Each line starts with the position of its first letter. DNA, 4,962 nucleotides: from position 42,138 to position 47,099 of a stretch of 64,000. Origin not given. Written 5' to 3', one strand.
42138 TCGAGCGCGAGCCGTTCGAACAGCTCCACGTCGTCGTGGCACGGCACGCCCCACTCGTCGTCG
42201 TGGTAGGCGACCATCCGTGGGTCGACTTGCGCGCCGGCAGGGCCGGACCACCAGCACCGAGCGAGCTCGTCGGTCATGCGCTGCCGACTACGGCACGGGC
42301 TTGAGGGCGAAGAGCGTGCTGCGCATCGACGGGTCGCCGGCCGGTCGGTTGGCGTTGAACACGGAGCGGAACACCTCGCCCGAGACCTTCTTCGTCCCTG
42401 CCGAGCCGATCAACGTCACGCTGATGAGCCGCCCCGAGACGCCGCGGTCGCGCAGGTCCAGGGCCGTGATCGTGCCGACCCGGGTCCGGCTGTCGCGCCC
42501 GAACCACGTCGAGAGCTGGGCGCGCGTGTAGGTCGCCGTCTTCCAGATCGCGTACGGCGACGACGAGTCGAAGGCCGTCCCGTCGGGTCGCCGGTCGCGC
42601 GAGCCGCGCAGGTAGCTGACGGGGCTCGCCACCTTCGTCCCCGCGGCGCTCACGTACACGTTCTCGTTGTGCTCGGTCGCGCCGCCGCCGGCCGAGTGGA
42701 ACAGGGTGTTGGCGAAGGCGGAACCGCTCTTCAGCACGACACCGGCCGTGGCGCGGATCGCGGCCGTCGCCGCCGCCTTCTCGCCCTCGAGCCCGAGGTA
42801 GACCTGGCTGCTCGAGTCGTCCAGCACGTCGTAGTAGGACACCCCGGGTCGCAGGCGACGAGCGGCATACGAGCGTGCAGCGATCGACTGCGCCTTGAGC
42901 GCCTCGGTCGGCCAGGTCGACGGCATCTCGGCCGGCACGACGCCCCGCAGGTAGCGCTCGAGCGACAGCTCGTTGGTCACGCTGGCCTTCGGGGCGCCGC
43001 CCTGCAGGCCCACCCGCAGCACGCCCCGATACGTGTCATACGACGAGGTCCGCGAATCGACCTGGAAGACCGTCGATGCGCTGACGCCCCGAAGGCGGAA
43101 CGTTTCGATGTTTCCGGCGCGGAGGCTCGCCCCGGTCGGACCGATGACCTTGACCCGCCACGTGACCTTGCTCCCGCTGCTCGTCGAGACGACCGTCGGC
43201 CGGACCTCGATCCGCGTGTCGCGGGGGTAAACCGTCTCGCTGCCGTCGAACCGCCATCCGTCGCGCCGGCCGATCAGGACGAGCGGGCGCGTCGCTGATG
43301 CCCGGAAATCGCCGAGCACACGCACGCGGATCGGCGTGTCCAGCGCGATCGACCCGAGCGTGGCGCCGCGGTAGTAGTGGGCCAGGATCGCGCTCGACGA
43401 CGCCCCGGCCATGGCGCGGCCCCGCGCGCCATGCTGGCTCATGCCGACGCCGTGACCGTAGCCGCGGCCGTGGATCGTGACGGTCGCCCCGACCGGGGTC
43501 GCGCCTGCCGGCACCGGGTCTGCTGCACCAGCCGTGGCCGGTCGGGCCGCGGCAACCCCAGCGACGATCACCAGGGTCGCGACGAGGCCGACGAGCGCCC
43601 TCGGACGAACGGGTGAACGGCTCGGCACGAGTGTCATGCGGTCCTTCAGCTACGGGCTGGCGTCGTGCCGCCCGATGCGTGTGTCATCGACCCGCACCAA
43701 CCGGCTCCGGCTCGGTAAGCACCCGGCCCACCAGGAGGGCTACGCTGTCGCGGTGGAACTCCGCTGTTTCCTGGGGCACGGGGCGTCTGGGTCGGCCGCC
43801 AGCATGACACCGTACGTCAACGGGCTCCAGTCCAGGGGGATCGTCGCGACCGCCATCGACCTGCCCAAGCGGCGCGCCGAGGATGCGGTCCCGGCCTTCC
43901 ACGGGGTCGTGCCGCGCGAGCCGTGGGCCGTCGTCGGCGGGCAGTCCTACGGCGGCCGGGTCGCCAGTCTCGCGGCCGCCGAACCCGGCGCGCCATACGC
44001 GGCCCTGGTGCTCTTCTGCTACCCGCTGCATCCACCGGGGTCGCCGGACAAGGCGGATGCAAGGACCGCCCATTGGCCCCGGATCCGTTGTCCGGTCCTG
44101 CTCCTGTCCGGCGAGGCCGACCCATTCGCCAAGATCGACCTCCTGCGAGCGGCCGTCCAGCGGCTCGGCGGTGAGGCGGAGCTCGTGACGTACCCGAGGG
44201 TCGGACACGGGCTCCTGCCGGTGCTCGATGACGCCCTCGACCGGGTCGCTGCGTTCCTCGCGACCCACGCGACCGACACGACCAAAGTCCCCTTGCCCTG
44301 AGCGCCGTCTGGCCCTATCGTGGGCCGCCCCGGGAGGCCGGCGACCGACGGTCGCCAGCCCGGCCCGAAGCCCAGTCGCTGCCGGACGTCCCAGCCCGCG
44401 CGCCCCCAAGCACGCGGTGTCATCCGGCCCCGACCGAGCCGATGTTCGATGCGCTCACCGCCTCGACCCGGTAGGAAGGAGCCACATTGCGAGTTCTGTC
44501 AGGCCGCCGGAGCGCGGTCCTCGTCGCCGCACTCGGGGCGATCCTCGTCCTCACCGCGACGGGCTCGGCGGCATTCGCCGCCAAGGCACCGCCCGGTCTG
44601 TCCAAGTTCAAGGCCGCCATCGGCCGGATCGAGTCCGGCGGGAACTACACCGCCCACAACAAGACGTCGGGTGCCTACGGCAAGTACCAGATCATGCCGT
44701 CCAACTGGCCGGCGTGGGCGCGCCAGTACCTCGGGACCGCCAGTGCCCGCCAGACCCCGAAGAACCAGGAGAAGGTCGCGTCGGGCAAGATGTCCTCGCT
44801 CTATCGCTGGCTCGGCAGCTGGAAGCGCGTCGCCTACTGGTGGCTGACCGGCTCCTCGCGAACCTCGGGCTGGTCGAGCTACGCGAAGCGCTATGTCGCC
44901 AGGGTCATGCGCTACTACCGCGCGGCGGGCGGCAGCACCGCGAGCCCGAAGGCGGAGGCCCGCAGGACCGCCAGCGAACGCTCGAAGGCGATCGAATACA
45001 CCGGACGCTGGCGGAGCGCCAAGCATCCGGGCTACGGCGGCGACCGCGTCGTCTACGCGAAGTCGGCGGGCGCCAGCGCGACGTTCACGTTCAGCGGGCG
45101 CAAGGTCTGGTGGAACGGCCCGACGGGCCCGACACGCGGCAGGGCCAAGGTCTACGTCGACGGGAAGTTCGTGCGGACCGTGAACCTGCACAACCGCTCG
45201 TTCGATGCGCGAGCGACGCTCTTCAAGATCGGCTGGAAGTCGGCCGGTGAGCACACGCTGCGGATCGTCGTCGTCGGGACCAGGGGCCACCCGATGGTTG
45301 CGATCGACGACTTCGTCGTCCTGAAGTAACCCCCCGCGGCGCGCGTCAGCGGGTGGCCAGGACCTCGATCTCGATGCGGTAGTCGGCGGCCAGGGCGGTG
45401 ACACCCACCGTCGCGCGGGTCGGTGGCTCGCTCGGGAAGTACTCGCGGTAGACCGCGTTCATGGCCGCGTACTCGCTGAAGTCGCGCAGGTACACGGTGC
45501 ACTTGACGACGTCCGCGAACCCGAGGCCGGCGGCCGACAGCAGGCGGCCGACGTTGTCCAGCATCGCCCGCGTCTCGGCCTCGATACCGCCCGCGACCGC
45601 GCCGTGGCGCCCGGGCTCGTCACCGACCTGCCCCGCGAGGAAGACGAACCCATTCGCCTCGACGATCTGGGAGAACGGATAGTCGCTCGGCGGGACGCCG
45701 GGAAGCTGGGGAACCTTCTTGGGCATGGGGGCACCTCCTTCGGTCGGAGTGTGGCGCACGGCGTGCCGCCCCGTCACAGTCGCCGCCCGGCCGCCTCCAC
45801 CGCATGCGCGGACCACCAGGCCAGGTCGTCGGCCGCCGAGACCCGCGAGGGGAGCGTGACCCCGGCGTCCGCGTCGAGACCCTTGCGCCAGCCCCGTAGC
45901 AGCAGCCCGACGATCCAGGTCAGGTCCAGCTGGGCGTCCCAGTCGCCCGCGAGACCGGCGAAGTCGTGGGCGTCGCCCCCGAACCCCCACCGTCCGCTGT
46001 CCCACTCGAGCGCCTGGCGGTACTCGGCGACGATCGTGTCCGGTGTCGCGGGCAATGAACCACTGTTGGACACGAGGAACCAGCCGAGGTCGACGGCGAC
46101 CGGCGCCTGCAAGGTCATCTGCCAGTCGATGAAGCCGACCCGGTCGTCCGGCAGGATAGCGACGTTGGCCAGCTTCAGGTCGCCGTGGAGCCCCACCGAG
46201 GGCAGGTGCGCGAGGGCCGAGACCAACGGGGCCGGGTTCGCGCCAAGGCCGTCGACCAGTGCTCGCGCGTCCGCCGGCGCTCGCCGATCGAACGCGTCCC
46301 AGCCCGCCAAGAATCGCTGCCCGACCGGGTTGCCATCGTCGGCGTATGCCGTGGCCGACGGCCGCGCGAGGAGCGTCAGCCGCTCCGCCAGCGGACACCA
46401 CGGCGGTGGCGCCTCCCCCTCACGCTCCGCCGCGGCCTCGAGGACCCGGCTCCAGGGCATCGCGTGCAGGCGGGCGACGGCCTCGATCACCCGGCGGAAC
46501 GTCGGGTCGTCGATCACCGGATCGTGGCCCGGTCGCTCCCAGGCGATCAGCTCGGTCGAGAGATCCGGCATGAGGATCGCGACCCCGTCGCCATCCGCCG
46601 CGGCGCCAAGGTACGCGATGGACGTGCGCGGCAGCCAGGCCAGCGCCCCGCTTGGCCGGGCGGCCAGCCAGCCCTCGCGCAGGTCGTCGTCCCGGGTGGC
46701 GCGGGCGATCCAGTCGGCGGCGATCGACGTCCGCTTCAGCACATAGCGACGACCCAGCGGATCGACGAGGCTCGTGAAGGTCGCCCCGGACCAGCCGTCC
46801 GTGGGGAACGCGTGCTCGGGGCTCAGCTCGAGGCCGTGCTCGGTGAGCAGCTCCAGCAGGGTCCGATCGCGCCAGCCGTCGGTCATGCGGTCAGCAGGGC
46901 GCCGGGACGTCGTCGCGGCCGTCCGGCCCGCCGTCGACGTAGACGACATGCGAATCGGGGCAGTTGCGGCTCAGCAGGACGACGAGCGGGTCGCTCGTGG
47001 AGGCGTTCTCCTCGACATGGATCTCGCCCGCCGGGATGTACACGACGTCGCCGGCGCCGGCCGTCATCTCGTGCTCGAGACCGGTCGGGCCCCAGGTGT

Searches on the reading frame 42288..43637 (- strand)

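Call 18: search_protein_families(library=pfam, proteins=[window:42288-43637:-], max_evalue=0.00001)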
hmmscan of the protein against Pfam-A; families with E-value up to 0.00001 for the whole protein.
window:42288-43637:- (449 aa): 1 family
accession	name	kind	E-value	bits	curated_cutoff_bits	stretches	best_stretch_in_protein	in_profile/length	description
PF08486.15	SpoIID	-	5.5e-25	88.3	23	1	218-302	5-95/97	Stage II sporulation protein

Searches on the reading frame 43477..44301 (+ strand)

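Call 97: search_protein_families(library=pfam, proteins=[window:43477-44301:+], max_evalue=0.0001)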
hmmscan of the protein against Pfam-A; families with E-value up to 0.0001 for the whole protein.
window:43477-44301:+ (274 aa): 4 families
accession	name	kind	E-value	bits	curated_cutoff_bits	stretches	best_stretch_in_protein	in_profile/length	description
PF20408.4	Abhydrolase_11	-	1.1e-18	68.1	27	1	147-246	75-167/193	Alpha/beta hydrolase domain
PF12146.15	Hydrolase_4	-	1.1e-06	28.6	27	0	198-247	185-235/239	Serine aminopeptidase, S33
PF08386.16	Abhydrolase_4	-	7.6e-06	26.4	21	1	191-267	24-97/103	TAP-like protein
PF01738.24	DLH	-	4e-05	23.7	21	1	155-247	103-189/217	Dienelactone hydrolase family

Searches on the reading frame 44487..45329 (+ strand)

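Call 97: search_protein_families(library=pfam, proteins=[window:44487-45329:+], max_evalue=0.0001)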
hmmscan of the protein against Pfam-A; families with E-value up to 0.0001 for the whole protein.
window:44487-45329:+ (280 aa): 2 families
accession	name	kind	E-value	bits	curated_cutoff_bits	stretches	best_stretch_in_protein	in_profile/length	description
PF01464.25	SLT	-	8.9e-07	28.9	21.3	1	40-135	15-110/117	Transglycosylase SLT domain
PF06737.19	Transglycosylas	-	2.3e-06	28.6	27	1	44-99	9-63/77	Transglycosylase-like domain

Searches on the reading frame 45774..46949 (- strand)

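Call 18: search_protein_families(library=pfam, proteins=[window:45774-46949:-], max_evalue=0.00001)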
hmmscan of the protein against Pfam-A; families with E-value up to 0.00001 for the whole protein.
window:45774-46949:- (391 aa): 1 family
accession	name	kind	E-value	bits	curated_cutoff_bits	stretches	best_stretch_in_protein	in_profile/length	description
PF01636.29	APH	-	3.7e-11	43.7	23.2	1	52-317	8-234/239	Phosphotransferase enzyme family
